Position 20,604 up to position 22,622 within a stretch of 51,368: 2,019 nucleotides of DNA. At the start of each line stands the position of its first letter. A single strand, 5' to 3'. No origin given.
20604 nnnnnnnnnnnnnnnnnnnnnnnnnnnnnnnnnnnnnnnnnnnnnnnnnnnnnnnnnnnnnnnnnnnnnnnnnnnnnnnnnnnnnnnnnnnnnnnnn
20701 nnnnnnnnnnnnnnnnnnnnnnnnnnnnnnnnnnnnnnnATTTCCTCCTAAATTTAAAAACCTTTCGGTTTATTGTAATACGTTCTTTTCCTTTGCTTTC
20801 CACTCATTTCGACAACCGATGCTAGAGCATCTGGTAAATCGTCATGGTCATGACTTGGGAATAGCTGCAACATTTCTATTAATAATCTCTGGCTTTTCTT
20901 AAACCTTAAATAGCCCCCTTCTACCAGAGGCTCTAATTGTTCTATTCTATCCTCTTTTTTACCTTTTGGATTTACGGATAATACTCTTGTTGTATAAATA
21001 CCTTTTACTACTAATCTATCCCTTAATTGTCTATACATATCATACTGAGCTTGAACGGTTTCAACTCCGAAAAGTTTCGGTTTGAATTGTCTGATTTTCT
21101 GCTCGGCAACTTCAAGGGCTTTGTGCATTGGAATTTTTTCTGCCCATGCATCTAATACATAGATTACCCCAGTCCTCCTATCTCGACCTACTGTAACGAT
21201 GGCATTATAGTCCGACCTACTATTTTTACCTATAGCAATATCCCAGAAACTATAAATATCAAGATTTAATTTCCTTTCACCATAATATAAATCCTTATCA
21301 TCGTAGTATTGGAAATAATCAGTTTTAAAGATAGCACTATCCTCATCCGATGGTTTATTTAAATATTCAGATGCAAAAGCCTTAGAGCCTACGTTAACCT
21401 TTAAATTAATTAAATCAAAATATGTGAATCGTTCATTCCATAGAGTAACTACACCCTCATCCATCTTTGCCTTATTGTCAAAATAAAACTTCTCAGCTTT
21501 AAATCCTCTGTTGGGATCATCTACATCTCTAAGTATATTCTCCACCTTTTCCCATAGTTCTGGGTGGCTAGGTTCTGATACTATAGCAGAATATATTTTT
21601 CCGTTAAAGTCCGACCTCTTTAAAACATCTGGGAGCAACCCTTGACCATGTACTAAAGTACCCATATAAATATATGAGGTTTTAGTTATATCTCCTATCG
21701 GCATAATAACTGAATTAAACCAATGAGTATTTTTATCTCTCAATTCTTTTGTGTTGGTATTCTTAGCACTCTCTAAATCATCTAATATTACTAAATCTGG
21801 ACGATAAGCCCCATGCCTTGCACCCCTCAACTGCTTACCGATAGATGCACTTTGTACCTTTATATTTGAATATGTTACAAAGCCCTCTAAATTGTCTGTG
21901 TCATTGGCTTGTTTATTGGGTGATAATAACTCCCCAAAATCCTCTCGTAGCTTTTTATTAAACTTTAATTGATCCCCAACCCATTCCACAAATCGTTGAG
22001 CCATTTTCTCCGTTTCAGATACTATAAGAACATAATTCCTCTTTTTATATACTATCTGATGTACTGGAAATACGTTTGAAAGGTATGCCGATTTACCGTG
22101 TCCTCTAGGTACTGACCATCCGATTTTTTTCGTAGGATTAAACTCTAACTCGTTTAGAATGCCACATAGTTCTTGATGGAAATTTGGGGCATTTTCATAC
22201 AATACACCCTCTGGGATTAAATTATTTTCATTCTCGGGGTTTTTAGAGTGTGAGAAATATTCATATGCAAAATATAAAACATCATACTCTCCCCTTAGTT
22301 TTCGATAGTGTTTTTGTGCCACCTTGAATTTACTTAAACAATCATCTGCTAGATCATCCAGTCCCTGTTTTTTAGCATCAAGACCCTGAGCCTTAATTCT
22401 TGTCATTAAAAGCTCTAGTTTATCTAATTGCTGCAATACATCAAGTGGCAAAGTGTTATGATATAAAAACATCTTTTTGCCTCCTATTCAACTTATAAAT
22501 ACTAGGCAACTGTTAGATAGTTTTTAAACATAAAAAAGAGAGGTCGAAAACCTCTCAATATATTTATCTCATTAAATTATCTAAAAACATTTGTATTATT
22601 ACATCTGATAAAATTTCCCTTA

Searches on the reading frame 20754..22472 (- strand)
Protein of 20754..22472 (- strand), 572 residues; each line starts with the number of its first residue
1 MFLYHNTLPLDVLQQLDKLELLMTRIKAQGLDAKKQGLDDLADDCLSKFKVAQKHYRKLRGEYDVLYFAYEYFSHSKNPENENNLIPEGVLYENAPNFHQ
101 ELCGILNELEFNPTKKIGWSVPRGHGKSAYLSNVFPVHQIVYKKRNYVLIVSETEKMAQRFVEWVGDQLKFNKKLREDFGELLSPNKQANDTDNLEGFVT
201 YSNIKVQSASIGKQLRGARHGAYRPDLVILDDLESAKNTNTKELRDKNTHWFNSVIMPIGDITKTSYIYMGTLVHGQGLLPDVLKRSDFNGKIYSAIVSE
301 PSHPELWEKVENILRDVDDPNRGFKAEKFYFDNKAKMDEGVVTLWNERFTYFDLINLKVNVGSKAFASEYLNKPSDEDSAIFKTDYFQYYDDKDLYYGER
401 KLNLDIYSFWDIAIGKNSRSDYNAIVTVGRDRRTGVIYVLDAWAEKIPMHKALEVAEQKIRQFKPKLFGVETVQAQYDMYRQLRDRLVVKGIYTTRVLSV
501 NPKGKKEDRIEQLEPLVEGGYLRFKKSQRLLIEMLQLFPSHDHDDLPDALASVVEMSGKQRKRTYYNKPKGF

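Call 9: search_protein_families(library=phrogs, proteins=[window:20754-22472:-], max_evalue=0.00001)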
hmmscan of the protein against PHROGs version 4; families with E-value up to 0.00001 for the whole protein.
window:20754-22472:- (572 aa): 5 families
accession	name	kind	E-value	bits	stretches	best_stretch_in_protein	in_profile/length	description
phrog_38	-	head and packaging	3.2e-95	321.4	1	22-556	237-702/760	terminase large subunit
phrog_5573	-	head and packaging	9e-19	68.9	1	343-557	26-234/250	terminase large subunit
phrog_14112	-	unknown function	3e-16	60.6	1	107-252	95-239/247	-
phrog_4758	-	head and packaging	2.9e-14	54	1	95-275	38-209/243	terminase large subunit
phrog_17672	-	head and packaging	1.2e-09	38.6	1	115-272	66-216/395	terminase large subunit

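Call 67: find_related_loci(query=window:20754-22472:-, collection=genome_contigs, flank=3000)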
Query window:20754-22472:- (572 aa) in genome_contigs; peptide patterns used: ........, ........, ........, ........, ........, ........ (x = any residue, [..] = any of these).
55 stretches matched a pattern, but none encodes a relative of the query by tblastn (E <= 1e-3).
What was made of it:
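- Tried and rejected: No relative was found (call 67).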
